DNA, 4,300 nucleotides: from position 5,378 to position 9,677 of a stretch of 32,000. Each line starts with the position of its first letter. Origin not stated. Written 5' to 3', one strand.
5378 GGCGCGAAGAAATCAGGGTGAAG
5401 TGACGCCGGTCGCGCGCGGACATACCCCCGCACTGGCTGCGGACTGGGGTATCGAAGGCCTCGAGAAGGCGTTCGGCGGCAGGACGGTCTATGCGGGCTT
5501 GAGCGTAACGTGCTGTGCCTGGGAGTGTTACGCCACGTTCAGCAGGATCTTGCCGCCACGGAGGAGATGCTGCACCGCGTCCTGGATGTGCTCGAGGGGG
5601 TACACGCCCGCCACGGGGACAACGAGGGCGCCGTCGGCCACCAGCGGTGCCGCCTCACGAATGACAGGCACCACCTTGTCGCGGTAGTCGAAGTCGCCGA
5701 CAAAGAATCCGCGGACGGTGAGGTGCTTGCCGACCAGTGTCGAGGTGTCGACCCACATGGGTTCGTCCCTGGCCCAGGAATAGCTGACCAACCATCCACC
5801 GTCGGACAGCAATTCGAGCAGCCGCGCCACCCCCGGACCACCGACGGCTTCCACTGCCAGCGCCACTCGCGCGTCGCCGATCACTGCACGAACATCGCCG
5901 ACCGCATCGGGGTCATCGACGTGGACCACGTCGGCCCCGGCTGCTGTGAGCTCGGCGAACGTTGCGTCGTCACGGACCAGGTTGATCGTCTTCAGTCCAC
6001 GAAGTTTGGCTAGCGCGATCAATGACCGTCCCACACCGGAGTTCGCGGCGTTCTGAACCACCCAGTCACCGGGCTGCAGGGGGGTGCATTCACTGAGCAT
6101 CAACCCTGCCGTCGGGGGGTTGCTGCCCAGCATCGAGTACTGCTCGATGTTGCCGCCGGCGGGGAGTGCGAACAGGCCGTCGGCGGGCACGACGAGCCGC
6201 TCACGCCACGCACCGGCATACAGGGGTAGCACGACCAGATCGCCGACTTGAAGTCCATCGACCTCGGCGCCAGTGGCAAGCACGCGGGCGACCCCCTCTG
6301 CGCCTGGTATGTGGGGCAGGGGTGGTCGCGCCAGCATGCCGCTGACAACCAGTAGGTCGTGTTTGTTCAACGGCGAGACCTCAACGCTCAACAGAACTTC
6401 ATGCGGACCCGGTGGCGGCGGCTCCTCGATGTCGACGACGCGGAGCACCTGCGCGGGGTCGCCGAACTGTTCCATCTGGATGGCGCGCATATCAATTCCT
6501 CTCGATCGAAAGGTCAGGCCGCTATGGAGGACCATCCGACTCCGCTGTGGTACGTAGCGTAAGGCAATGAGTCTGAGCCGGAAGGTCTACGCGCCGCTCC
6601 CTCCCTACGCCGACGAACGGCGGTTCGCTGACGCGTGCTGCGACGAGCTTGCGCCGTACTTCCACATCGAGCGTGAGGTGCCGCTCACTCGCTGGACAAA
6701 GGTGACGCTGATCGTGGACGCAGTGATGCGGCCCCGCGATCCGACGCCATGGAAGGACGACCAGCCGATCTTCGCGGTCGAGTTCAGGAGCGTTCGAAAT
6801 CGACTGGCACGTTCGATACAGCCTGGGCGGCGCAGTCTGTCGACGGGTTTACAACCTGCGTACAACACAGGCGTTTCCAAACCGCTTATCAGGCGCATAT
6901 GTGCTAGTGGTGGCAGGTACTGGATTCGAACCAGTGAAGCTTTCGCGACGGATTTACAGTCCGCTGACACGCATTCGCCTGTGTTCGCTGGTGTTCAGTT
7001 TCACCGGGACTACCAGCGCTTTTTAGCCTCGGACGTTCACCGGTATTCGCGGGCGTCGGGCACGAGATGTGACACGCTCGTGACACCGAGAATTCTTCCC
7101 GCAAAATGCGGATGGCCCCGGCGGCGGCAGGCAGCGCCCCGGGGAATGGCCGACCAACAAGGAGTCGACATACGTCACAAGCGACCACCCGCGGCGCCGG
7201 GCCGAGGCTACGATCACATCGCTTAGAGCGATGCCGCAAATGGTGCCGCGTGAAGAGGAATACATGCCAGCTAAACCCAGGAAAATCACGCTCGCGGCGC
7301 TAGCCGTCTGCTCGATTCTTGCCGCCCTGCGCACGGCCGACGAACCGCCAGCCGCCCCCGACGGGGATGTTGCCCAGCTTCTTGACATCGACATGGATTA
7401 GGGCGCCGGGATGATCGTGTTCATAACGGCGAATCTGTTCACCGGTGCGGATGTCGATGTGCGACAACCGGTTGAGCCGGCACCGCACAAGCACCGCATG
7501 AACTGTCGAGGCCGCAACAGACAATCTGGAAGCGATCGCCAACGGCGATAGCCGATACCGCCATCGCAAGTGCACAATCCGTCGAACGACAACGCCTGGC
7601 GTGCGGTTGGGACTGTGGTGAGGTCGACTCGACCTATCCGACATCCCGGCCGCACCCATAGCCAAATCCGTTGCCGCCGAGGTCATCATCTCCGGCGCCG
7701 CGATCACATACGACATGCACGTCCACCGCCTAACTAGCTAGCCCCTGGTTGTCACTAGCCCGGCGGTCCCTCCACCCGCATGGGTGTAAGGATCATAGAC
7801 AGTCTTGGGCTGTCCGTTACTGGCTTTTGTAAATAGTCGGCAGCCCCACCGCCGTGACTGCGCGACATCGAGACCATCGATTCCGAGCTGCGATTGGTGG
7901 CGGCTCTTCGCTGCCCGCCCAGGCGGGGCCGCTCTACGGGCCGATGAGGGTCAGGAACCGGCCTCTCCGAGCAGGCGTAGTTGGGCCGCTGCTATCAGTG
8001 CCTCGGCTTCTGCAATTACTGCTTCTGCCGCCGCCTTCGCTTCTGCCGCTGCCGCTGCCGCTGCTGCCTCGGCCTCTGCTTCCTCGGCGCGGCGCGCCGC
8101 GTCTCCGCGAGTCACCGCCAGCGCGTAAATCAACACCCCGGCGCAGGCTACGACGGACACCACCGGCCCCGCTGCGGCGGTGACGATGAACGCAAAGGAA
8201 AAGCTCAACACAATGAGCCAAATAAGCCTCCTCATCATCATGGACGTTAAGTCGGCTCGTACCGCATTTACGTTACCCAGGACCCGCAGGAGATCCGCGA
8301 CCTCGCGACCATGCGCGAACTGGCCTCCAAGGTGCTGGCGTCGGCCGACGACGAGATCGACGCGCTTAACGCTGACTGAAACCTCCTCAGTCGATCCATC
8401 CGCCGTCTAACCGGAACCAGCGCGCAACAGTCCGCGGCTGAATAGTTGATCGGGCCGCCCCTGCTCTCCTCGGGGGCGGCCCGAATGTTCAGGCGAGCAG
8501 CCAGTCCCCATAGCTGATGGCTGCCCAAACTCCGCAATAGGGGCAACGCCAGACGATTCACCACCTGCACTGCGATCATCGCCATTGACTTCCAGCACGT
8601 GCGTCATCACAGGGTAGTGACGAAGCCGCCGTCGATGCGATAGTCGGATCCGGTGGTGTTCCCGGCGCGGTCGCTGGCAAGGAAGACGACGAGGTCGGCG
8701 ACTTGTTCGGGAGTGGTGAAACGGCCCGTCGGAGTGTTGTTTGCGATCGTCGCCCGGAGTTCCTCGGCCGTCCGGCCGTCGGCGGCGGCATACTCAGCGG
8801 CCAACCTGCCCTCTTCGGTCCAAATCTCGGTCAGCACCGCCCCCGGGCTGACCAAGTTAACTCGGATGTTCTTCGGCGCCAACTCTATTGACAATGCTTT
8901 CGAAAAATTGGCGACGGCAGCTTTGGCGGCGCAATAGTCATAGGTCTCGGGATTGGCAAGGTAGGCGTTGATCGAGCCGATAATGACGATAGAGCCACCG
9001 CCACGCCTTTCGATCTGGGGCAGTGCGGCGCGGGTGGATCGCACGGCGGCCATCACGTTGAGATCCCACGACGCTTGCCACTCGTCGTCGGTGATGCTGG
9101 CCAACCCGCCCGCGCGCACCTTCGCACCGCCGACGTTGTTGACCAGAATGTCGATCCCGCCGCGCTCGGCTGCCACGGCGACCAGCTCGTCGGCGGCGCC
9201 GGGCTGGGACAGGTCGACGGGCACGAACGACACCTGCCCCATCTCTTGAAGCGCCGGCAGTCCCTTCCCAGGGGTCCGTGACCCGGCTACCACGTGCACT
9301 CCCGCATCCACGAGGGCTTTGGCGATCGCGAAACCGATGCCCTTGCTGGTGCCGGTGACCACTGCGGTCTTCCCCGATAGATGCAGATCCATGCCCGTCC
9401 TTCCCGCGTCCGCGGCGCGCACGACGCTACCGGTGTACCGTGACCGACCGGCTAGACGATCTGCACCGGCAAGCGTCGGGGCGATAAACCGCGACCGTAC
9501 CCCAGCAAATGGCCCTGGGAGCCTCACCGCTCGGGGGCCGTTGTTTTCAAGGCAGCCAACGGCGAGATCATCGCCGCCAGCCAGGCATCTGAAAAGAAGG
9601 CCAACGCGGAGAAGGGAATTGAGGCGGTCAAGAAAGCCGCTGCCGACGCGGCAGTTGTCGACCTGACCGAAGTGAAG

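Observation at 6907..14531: Decayed ~7.5-kb integrative island in tRNA-Tyr with PE-family cargo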

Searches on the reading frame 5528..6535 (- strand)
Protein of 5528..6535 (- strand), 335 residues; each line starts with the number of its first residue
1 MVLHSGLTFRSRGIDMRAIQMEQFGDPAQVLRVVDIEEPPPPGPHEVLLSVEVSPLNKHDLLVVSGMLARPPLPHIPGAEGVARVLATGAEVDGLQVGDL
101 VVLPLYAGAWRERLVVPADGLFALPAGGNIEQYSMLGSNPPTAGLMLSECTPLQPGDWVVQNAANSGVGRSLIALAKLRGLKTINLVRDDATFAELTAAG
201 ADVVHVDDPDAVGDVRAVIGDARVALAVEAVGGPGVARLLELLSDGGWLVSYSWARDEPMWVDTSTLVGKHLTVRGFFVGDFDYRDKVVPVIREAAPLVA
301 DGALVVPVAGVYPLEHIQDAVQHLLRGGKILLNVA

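Call 6: search_protein_families(library=pfam, proteins=[window:5528-6535:-], max_evalue=0.01)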
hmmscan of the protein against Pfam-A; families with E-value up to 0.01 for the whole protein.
window:5528-6535:- (335 aa): 3 families
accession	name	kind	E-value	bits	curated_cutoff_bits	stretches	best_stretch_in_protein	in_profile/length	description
PF00107.32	ADH_zinc_N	-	2.9e-13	50.3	31.8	1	167-289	1-124/129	Zinc-binding dehydrogenase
PF08240.17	ADH_N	-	9.4e-13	48.8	23.5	1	43-125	1-103/104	Alcohol dehydrogenase GroES-like domain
PF13602.12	ADH_zinc_N_2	-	1.1e-08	36.5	27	1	200-327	2-126/134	Zinc-binding dehydrogenase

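Call 22: find_homologous_proteins(query=window:5528-6535:-, max_evalue=1e-30)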
Query window:5528-6535:- (335 aa): 1405 proteins with E <= 1e-30 among 8000 candidates; the best 120 are listed.
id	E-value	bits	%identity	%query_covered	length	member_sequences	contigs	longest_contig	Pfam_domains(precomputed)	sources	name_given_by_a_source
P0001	2.0e-213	726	85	74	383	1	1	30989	PF00107.33,PF13602.13,PF08240.18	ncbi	-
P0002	2.5e-199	679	98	96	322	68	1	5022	PF00107.33,PF13602.13,PF08240.18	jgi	jgi:NADPH:quinone reductase-like Zn-dependent oxidoreductase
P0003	4.8e-199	678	98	96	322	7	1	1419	PF00107.33,PF13602.13,PF08240.18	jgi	-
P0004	1.3e-197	674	96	96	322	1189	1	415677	PF00107.33,PF13602.13,PF08240.18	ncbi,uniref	ncbi:zinc-dependent alcohol dehydrogenase family protein [Nocardia sp. KC 131]|uniref:zinc-dependent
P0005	1.6e-196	670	96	96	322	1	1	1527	PF00107.33,PF13602.13,PF08240.18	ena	-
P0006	2.7e-192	656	93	96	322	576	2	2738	PF00107.33,PF13602.13,PF08240.18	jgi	jgi:NADPH:quinone reductase-like Zn-dependent oxidoreductase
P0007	2.6e-189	646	93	96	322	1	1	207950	PF00107.33,PF13602.13,PF08240.18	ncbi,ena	-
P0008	1.0e-187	641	91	98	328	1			PF00107.33,PF13602.13,PF08240.18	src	-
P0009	2.5e-186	637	92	96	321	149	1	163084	PF00107.33,PF13602.13,PF08240.18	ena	-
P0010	3.1e-186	636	89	99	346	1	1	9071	PF00107.33,PF13602.13,PF08240.18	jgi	jgi:NADPH:quinone reductase-like Zn-dependent oxidoreductase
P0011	1.4e-185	634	91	96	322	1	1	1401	PF00107.33,PF13602.13,PF08240.18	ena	-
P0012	1.5e-185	634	91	96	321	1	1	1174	PF00107.33,PF13602.13,PF08240.18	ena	-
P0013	4.3e-185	633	91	96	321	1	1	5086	PF00107.33,PF13602.13,PF08240.18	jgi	jgi:NADPH:quinone reductase-like Zn-dependent oxidoreductase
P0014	2.0e-184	630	91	96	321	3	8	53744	PF00107.33,PF13602.13,PF08240.18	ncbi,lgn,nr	ncbi:MAG: zinc-dependent alcohol dehydrogenase family protein [Actinomycetota bacterium]|nr:zinc-dep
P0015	2.5e-184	630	89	97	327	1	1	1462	PF00107.33,PF13602.13,PF08240.18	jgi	jgi:NADPH:quinone reductase-like Zn-dependent oxidoreductase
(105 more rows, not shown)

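Call 23: find_encoding_contigs(protein=P0001, flank=10000, max_places=4)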
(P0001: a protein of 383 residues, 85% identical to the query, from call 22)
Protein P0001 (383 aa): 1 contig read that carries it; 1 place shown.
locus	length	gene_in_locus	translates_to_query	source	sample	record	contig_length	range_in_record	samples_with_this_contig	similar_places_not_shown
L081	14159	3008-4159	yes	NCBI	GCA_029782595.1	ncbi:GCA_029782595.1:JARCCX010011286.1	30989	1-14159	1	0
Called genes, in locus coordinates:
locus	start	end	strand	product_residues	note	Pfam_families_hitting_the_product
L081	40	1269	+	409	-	PF00067:p450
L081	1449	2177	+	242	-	PF08924:Rv2525c_GlyHyd-like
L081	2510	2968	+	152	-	-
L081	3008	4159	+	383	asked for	PF08240:ADH_N, PF00107:ADH_zinc_N, PF13602:ADH_zinc_N_2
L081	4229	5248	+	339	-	PF08240:ADH_N, PF00107:ADH_zinc_N, PF13602:ADH_zinc_N_2 (weak)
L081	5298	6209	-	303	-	PF05368:NmrA, PF13460:NAD_binding_10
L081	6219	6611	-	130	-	-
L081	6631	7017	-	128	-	-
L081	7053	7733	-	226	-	-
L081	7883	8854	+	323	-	PF00795:CN_hydrolase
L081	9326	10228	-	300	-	PF08450:SGL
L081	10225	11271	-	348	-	PF08240:ADH_N, PF16912:Glu_dehyd_C, PF00107:ADH_zinc_N (faint)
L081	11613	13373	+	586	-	PF15420:Abhydrolase_9_N, PF10081:Abhydrolase_9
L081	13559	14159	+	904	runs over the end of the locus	PF03200:Glyco_hydro_63 (faint), PF22422:MGH1-like_GH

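Call 24: find_encoding_contigs(protein=P0004, flank=10000, max_places=6)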
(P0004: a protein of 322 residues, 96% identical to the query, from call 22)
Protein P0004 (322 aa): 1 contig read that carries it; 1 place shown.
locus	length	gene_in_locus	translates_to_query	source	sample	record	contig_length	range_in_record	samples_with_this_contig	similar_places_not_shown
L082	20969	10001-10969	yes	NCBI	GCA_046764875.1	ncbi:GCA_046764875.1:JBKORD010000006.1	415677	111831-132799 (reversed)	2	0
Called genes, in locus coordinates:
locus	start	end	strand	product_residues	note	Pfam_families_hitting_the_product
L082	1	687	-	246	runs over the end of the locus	PF00106:adh_short, PF08659:KR, PF13561:adh_short_C2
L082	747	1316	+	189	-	PF00440:TetR_N, PF21597:TetR_C_43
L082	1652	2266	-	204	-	-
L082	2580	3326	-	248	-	-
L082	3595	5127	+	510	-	PF00324:AA_permease, PF13520:AA_permease_2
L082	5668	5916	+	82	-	-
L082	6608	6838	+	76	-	PF19938:DUF6400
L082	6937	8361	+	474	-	PF00144:Beta-lactamase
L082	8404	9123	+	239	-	PF00376:MerR, PF13411:MerR_1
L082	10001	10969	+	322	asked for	PF08240:ADH_N, PF00107:ADH_zinc_N, PF13602:ADH_zinc_N_2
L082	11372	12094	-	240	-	-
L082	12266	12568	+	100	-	-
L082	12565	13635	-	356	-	PF01965:DJ-1_PfpI, PF00165:HTH_AraC (weak), PF12833:HTH_18, PF00165:HTH_AraC (weak)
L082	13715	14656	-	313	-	PF12146:Hydrolase_4, PF00561:Abhydrolase_1, PF12697:Abhydrolase_6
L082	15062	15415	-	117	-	-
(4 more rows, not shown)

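Call 71: find_encoding_contigs(protein=P0002, flank=10000, max_places=10)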
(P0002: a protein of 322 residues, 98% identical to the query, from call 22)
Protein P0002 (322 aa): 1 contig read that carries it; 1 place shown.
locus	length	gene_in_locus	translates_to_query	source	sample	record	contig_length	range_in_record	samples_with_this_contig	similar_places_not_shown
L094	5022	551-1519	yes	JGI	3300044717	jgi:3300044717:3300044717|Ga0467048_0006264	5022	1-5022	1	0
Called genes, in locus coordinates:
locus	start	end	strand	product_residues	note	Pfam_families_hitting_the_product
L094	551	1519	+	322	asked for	PF08240:ADH_N, PF00107:ADH_zinc_N, PF13602:ADH_zinc_N_2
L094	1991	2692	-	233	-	PF00670:AdoHcyase_NAD, PF02826:2-Hacid_dh_C (weak), PF02254:TrkA_N (faint)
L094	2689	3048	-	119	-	-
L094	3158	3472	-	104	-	-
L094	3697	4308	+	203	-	PF08713:DNA_alkylation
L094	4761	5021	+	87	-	?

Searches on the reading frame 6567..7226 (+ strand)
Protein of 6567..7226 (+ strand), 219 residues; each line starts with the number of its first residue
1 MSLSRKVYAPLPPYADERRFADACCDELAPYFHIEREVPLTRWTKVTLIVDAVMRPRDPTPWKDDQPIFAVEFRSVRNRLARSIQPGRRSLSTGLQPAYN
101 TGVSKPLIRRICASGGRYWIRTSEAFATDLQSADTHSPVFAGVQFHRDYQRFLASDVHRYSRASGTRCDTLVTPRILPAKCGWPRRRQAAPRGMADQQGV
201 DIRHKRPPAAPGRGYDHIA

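Call 6: search_protein_families(library=pfam, proteins=[window:6567-7226:+], max_evalue=0.01)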
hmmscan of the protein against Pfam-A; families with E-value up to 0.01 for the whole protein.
window:6567-7226:+ (219 aa): 0 families

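Call 68: search_protein_families(library=phrogs, proteins=[window:6567-7226:+], max_evalue=0.01)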
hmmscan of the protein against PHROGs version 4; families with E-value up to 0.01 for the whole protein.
window:6567-7226:+ (219 aa): 0 families

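Call 69: search_protein_families(library=ncbifam, proteins=[window:6567-7226:+], max_evalue=0.01)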
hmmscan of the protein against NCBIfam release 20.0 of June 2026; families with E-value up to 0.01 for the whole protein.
window:6567-7226:+ (219 aa): 0 families

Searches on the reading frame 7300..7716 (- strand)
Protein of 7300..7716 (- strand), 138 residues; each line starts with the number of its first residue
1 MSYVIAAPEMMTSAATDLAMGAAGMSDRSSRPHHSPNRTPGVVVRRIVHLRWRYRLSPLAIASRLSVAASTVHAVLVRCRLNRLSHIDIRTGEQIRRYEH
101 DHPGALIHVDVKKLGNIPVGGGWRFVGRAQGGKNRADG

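Call 6: search_protein_families(library=pfam, proteins=[window:7300-7716:-], max_evalue=0.01)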
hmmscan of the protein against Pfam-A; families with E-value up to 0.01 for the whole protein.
window:7300-7716:- (138 aa): 0 families

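Call 63: search_dna_similar(query=window:7303-7644:-, collection=plasmids, mode=protein, max_rows=8)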
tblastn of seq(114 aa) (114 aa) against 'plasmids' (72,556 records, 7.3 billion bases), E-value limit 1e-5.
Records with a match: 329; places in all: 442; records where one place covers at least 80% of the query: 295.
Best place of each record, by identity: 80-90% 3; 60-80% 43; <60% 283.
By first word of the organism name: Streptomyces 67; Rhizobium 54; Rhodococcus 50; Arthrobacter 15; Clavibacter 8; Sinorhizobium 8; Prescottella 8; Burkholderia 8; Curtobacterium 7; Mycobacterium 7; and 42 more.
By predicted mobility (MOB-suite, as given by PLSDB): non-mobilizable 136; mobilizable 99; conjugative 94.
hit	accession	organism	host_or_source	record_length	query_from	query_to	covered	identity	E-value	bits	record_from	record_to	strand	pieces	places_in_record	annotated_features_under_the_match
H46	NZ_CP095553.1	Gordonia hongkongensis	single cell,the blood culture and the ...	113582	1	111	97%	82.9%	7e-53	184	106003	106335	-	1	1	IS481 family transposase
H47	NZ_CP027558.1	Rhodococcus rhodochrous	mixed culture,sewage tank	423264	1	111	97%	80.2%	1e-51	180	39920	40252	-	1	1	none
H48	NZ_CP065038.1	Leifsonia sp. ZF2019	Artipe eryx,metagenomic assembly,gut of ...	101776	1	111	97%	73.9%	2e-49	174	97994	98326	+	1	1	none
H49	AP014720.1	Arthrobacter sp. Hiyo8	-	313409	1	112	97%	73.9%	2e-36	176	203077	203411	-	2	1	hypothetical protein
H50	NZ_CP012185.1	Pseudonocardia sp. EC080619-01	Apterostigma dentigerum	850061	1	112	98%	71.4%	1e-45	163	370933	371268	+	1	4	IS481 family transposase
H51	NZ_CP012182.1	Pseudonocardia sp. EC080610-09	Apterostigma dentigerum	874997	1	112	98%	71.4%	1e-45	163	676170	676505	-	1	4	IS481 family transposase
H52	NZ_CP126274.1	Curtobacterium sp. MCBD17_040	-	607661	1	112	98%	70.5%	5e-46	164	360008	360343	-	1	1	IS481 family transposase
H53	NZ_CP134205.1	Streptomyces sp. BB1-1-1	bumble bee,whole organism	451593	1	112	98%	69.3%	9e-35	170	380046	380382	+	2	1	none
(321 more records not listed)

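Call 64: get_annotated_region(hit=H46, flank=1500)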
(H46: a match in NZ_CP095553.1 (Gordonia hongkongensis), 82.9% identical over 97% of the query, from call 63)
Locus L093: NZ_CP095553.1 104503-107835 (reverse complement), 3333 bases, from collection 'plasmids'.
description: Gordonia hongkongensis strain JCM 31934 plasmid pGo-1
organism: Gordonia hongkongensis (NCBI taxid 1701090)
taxonomy: Bacteria; Actinomycetota; Actinomycetes; Mycobacteriales; Gordoniaceae; Gordonia; Gordonia hongkongensis
host: -; source: single cell,the blood culture and the peritoneal dialysis effluent of two patients; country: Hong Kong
typing (MOB-suite, as given by PLSDB): non-mobilizable
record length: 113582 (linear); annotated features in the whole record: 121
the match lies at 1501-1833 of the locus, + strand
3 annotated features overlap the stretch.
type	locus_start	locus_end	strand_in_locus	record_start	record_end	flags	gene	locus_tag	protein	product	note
CDS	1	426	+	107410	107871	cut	-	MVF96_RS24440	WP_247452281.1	GNAT family N-acetyltransferase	-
CDS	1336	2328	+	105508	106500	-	-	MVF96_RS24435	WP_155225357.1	IS481 family transposase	-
CDS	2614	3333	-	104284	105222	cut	-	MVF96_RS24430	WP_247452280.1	hypothetical protein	-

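Call 68: search_protein_families(library=phrogs, proteins=[window:7300-7716:-], max_evalue=0.01)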
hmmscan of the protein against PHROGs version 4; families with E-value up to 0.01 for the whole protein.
window:7300-7716:- (138 aa): 1 family
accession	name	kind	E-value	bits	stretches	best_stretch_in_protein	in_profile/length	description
phrog_8463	-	integration and excision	1.3e-13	51.7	1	20-126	50-163/380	transposase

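Call 69: search_protein_families(library=ncbifam, proteins=[window:7300-7716:-], max_evalue=0.01)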
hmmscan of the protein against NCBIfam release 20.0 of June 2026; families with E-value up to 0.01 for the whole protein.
window:7300-7716:- (138 aa): 1 family
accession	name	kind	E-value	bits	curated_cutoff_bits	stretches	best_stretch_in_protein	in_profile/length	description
NF033577.2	transpos_IS481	equivalog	1.9e-25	90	224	1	19-125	39-149/284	IS481 family transposase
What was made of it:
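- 7249..7727 (-): Scrap: PE gene 5' end (about 20 codons plus upstream bases) fused to an internal IS481 transposase piece (residues 34-189 of 330). No IS ends are present. NCBIfam NF033577 scores 1.9e-25 (call 69).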

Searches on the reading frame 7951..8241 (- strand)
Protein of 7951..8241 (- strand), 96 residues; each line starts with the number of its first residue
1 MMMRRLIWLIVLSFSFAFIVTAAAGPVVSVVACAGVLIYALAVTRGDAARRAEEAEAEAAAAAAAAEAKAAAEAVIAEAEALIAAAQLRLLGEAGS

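Call 6: search_protein_families(library=pfam, proteins=[window:7951-8241:-], max_evalue=0.01)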
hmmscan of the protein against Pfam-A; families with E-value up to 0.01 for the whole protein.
window:7951-8241:- (96 aa): 0 families

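Call 68: search_protein_families(library=phrogs, proteins=[window:7951-8241:-], max_evalue=0.01)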
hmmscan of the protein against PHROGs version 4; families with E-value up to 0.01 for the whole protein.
window:7951-8241:- (96 aa): 0 families

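Call 69: search_protein_families(library=ncbifam, proteins=[window:7951-8241:-], max_evalue=0.01)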
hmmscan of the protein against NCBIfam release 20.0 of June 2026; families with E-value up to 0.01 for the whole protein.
window:7951-8241:- (96 aa): 0 families

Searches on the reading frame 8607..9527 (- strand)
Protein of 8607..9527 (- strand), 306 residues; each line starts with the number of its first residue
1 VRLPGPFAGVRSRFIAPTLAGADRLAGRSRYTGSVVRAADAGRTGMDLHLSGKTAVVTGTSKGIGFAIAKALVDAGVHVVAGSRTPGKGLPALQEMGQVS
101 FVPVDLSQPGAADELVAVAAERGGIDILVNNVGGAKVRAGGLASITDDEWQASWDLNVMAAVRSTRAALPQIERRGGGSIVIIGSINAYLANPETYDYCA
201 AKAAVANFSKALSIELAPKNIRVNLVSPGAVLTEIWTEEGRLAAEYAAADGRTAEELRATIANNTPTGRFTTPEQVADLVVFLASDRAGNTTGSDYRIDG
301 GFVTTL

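Call 6: search_protein_families(library=pfam, proteins=[window:8607-9527:-], max_evalue=0.01)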
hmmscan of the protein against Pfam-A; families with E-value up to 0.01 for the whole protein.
window:8607-9527:- (306 aa): 5 families
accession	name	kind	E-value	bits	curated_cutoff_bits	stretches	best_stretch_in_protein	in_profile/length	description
PF13561.12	adh_short_C2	-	1e-49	169.7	27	1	61-302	3-235/236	Enoyl-(Acyl carrier protein) reductase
PF00106.31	adh_short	-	9e-46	156.3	26.6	1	53-238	1-189/195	short chain dehydrogenase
PF23441.1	SDR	-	1.3e-07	31.7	27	1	166-302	131-255/258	SDR-like rossmann domain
PF08659.16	KR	-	5.2e-06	26.9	22.6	1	54-209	2-160/180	KR domain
PF13460.12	NAD_binding_10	-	0.00048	20.5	27.2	1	63-207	5-129/184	NAD(P)H-binding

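Call 68: search_protein_families(library=phrogs, proteins=[window:8607-9527:-], max_evalue=0.01)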
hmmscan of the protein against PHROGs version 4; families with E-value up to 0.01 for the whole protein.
window:8607-9527:- (306 aa): 1 family
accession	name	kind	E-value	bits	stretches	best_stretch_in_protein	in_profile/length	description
phrog_3142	-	moron, auxiliary metabolic gene and host takeover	1.5e-57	196.3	1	40-303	275-520/596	FabG-like 3-oxoacyl-(acyl-carrier-protein) reductase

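Call 69: search_protein_families(library=ncbifam, proteins=[window:8607-9527:-], max_evalue=0.01)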
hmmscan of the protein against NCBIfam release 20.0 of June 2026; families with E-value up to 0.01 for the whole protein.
window:8607-9527:- (306 aa): 233 families (the best 25 are shown)
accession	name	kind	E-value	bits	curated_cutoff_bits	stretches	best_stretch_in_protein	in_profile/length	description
NF005095.0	PRK06523.1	subfamily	4.1e-69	233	231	1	46-305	4-260/261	oxidoreductase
NF005559.1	PRK07231.1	subfamily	1.1e-55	188.9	215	1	50-303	2-248/249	glucose 1-dehydrogenase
NF009466.0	PRK12826.1-2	subfamily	1e-50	172.5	222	1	53-303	4-245/248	3-oxoacyl-ACP reductase FabG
NF004791.0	PRK06138.1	equivalog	4.3e-47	160.5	312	1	49-303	2-250/252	SDR family oxidoreductase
NF005893.0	PRK07856.1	equivalog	3.5e-46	157.6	255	1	47-301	4-240/255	SDR family oxidoreductase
NF004779.0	PRK06125.1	subfamily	1.2e-45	156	261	1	46-302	1-253/259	short-chain dehydrogenase/reductase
TIGR01963.1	PHB_DH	subfamily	1.4e-44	152.3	307.05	1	53-304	2-254/255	3-hydroxybutyrate dehydrogenase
NF006074.0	PRK08220.1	equivalog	2e-44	152.1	312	1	47-301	3-246/251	2,3-dihydro-2,3-dihydroxybenzoate dehydrogenase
NF005309.0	PRK06841.1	subfamily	5.9e-44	150.5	286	1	45-303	8-253/255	GolD/DthD family dehydrogenase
NF009093.0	PRK12429.1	subfamily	1.7e-43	148.8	258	1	50-303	3-257/259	3-hydroxybutyrate dehydrogenase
NF006121.0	PRK08265.1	subfamily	2.4e-43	148.6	294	1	49-303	4-246/263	short chain dehydrogenase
NF005469.0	PRK07063.1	equivalog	4.4e-43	147.7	306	1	49-302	4-254/260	SDR family oxidoreductase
NF004818.0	PRK06172.1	equivalog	4.5e-43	147.4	336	1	46-304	1-252/253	SDR family oxidoreductase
TIGR04316.1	dhbA_paeA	equivalog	1.1e-42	146.3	300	1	55-302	1-247/250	2,3-dihydro-2,3-dihydroxybenzoate dehydrogenase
NF004197.0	PRK05653.1-1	equivalog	3.1e-42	144.9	332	1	46-303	1-247/249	3-oxoacyl-ACP reductase FabG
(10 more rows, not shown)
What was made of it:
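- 8607..9527 (-): Short-chain dehydrogenase/reductase (domain from residue about 46). Pfam adh_short_C2 1e-49 (call 6); NCBIfam NF005095 4e-69 (call 69)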
